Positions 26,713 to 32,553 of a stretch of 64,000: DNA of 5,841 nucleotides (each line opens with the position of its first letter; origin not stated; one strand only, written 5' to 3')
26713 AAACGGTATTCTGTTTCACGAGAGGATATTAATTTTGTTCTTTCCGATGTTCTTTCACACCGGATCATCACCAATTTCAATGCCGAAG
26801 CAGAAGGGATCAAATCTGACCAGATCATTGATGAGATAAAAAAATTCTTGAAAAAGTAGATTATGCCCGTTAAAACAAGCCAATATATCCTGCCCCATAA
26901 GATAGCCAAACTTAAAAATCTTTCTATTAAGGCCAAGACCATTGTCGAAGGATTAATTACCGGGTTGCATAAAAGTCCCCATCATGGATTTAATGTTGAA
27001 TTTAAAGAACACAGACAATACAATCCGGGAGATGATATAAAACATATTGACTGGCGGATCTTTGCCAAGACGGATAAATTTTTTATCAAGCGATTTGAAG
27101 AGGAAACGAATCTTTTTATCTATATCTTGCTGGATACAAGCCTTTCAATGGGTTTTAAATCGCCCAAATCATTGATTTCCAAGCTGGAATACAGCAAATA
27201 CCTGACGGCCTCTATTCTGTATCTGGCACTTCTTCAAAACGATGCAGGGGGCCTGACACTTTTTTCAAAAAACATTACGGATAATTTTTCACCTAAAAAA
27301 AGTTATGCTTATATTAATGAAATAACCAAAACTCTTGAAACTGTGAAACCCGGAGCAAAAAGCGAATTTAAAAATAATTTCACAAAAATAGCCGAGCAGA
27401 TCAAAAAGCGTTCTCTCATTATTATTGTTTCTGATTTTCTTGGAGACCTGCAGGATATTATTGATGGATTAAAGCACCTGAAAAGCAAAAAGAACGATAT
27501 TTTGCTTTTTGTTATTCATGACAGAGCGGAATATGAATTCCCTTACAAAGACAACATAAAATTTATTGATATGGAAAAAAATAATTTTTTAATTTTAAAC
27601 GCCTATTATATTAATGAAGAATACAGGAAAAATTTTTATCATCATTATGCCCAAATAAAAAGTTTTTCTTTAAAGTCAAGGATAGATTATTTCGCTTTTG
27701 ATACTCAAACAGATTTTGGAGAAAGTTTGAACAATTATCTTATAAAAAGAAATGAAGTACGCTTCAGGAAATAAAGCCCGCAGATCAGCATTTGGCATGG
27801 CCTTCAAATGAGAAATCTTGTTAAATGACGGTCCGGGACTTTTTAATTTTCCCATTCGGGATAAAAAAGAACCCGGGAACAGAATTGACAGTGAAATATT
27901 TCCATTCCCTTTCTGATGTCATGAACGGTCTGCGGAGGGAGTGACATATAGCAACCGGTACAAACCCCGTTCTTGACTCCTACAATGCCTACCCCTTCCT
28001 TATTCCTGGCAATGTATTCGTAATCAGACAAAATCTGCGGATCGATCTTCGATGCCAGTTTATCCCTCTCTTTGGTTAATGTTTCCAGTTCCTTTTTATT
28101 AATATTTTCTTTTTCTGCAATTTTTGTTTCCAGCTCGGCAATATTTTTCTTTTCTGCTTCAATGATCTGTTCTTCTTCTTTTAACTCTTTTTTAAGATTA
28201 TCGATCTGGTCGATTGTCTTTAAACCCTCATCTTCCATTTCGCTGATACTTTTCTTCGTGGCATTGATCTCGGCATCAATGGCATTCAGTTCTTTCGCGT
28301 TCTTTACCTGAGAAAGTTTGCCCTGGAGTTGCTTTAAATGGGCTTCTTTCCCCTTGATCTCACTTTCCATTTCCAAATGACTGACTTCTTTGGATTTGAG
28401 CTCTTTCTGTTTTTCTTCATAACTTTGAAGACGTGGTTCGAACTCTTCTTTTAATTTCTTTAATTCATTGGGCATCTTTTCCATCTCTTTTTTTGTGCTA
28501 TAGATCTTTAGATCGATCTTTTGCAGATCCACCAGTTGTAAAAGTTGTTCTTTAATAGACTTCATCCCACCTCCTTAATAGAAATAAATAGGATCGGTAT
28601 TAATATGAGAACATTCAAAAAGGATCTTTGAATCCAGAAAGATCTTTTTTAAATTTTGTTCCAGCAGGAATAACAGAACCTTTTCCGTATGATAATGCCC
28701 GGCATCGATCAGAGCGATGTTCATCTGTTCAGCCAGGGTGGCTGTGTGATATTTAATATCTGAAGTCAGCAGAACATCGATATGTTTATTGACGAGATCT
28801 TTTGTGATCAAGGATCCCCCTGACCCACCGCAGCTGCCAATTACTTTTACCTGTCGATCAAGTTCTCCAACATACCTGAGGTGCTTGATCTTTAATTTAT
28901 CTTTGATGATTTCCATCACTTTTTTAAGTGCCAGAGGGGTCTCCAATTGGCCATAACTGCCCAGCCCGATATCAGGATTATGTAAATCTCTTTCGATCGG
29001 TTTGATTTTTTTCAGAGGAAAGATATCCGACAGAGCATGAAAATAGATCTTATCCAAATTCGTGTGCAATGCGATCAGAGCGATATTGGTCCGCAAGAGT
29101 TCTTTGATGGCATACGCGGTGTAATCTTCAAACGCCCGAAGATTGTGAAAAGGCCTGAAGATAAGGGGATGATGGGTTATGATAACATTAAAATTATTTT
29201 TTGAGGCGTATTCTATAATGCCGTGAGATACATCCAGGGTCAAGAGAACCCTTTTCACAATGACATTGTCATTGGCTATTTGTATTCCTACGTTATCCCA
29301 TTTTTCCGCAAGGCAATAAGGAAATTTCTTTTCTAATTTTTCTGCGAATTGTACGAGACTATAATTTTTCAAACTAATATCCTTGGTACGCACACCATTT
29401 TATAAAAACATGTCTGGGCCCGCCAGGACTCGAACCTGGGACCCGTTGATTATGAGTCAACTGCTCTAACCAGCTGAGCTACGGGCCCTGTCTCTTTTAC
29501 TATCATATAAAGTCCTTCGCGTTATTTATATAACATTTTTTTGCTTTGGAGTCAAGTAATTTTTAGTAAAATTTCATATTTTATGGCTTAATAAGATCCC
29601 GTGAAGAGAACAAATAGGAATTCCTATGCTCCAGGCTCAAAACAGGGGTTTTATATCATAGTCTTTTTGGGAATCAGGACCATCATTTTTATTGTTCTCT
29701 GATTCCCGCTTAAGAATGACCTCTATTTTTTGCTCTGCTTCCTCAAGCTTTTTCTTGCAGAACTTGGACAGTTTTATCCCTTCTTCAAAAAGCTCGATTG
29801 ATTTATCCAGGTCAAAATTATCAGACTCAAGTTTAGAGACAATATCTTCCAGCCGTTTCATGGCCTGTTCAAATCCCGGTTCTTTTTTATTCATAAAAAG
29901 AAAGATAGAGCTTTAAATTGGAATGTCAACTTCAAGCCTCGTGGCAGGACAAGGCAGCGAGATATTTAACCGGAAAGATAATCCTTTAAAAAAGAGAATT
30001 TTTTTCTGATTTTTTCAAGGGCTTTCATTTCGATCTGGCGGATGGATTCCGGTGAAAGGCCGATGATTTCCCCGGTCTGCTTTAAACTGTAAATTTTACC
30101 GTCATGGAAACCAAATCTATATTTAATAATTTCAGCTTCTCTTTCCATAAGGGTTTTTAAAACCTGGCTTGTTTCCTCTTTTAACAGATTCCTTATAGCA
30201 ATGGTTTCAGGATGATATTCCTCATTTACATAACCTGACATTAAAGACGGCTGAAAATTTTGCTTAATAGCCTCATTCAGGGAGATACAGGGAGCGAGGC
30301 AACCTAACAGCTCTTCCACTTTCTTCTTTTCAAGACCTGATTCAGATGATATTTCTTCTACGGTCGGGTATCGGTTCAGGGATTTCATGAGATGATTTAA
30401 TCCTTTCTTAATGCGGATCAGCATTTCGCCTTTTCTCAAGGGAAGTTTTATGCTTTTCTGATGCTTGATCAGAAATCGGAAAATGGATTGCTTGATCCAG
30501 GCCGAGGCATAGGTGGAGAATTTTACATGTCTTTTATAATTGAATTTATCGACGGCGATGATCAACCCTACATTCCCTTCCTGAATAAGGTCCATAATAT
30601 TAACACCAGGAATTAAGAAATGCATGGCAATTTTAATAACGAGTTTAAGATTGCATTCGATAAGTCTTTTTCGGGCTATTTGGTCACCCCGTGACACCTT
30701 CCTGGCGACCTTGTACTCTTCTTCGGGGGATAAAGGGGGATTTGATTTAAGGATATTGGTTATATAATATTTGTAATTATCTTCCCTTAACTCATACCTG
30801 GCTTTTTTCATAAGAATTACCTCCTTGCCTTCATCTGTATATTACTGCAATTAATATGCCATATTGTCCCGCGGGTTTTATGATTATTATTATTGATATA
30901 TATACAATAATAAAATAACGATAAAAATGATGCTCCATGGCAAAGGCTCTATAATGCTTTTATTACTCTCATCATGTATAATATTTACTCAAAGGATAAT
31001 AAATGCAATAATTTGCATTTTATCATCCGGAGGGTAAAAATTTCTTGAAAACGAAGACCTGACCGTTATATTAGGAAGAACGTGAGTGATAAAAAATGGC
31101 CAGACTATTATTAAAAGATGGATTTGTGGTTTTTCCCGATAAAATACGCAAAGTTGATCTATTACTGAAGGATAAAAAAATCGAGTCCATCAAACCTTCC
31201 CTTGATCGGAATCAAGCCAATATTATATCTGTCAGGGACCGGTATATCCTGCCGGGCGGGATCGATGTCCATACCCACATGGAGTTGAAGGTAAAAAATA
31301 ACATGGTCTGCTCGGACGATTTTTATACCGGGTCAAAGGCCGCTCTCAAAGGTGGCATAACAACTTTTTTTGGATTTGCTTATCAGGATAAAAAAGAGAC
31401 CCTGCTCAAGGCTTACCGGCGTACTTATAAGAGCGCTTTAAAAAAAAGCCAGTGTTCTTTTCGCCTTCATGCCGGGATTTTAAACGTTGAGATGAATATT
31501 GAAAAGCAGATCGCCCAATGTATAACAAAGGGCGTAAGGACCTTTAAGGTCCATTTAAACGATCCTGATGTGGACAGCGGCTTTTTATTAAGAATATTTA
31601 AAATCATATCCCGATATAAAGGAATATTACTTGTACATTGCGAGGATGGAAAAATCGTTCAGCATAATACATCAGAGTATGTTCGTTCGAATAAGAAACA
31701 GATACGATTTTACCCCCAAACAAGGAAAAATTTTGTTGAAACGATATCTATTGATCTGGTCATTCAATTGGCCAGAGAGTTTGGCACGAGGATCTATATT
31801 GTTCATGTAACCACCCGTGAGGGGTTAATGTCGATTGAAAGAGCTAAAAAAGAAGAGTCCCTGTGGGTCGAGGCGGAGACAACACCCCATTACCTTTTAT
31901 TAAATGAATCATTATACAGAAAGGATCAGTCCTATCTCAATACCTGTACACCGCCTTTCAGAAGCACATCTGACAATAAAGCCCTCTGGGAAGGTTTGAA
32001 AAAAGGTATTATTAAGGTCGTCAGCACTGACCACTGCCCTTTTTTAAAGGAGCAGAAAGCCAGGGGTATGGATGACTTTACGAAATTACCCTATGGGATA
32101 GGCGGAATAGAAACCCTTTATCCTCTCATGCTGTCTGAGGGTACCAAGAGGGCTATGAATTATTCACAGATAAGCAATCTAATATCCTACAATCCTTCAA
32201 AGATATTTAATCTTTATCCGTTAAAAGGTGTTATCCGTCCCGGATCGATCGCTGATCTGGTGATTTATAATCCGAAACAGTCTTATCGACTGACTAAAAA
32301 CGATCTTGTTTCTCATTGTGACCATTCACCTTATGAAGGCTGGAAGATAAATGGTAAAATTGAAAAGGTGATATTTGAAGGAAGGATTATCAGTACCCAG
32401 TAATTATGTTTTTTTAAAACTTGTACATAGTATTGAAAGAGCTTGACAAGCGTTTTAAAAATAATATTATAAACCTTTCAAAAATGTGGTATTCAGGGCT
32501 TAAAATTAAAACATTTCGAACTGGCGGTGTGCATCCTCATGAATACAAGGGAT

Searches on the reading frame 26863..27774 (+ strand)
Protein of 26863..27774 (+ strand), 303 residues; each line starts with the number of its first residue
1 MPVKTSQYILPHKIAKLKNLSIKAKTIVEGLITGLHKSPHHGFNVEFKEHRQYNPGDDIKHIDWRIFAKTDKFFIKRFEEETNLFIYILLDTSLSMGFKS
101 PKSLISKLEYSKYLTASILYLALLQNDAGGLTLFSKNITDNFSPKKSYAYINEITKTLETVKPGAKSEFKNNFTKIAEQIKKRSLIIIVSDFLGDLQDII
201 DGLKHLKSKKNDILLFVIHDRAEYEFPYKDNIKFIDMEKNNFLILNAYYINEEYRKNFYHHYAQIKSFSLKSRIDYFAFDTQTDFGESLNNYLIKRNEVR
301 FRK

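Call 54: search_protein_families(library=pfam, proteins=[window:26863-27774:+], max_evalue=0.00001)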
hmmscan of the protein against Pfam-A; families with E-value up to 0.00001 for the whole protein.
window:26863-27774:+ (303 aa): 2 families
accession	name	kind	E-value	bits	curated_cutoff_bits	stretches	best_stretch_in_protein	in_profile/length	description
PF01882.25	DUF58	-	4.3e-39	134.4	23.4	1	49-261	1-213/216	Protein of unknown function DUF58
PF13519.12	VWA_2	-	2.2e-06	28.7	27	1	87-192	2-106/107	von Willebrand factor type A domain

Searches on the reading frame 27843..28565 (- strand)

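Call 54: search_protein_families(library=pfam, proteins=[window:27843-28565:-], max_evalue=0.00001)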
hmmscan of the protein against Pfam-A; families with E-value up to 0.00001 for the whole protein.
window:27843-28565:- (240 aa): 2 families
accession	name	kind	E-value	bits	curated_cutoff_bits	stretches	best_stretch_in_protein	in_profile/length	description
PF02591.20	Zn_ribbon_9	-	1.9e-10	41.1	29.1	1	201-233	1-33/33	C4-type zinc ribbon domain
PF24481.2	CT398_CC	-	2e-09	38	27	1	14-188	1-178/180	CT398-like coiled coil hairpin domain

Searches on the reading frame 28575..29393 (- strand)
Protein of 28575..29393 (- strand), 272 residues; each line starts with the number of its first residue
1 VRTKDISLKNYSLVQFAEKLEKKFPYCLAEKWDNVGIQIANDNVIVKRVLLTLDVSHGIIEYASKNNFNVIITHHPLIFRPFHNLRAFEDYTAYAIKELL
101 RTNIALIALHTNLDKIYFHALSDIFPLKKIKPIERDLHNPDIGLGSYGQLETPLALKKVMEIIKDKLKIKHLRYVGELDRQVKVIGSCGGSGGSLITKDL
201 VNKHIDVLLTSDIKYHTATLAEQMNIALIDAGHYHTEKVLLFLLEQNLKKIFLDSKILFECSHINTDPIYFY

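Call 54: search_protein_families(library=pfam, proteins=[window:28575-29393:-], max_evalue=0.00001)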
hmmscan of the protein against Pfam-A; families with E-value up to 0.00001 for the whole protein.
window:28575-29393:- (272 aa): 1 family
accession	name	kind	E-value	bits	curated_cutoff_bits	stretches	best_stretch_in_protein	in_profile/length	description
PF01784.24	DUF34_NIF3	-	7.2e-64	216.3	23.4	1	15-268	5-256/256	Duf34/NIF3 (NGG1p interacting factor 3)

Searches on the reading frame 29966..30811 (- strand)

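Call 54: search_protein_families(library=pfam, proteins=[window:29966-30811:-], max_evalue=0.00001)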
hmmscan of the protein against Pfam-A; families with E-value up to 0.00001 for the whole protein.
window:29966-30811:- (281 aa): 2 families
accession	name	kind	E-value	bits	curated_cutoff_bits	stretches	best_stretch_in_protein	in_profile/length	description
PF04542.20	Sigma70_r2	-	1.3e-16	60.6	24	1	50-118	1-69/71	Sigma-70 region 2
PF04545.22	Sigma70_r4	-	1.3e-12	47.5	24.1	1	217-270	1-50/50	Sigma-70, region 4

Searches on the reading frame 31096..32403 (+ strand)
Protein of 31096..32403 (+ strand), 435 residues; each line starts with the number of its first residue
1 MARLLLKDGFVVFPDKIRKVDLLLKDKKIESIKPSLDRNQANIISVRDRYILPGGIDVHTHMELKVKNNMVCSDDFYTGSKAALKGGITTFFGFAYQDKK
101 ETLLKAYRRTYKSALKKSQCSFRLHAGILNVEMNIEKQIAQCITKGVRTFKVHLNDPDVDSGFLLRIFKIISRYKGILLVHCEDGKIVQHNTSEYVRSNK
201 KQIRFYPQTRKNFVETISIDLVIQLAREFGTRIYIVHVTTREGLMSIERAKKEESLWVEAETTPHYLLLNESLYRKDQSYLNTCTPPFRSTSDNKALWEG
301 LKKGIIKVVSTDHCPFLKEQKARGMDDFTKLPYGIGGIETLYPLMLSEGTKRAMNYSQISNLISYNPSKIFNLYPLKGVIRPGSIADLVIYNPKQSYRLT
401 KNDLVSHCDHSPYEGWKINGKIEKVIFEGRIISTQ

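Call 54: search_protein_families(library=pfam, proteins=[window:31096-32403:+], max_evalue=0.00001)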
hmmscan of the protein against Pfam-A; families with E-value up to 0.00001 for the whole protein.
window:31096-32403:+ (435 aa): 2 families
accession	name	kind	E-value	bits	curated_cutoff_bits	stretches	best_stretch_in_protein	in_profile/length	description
PF01979.26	Amidohydro_1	-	1.6e-23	84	25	1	50-431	1-344/345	Amidohydrolase family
PF07969.17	Amidohydro_3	-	8.4e-06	26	29.7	0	354-432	407-471/472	Amidohydrolase family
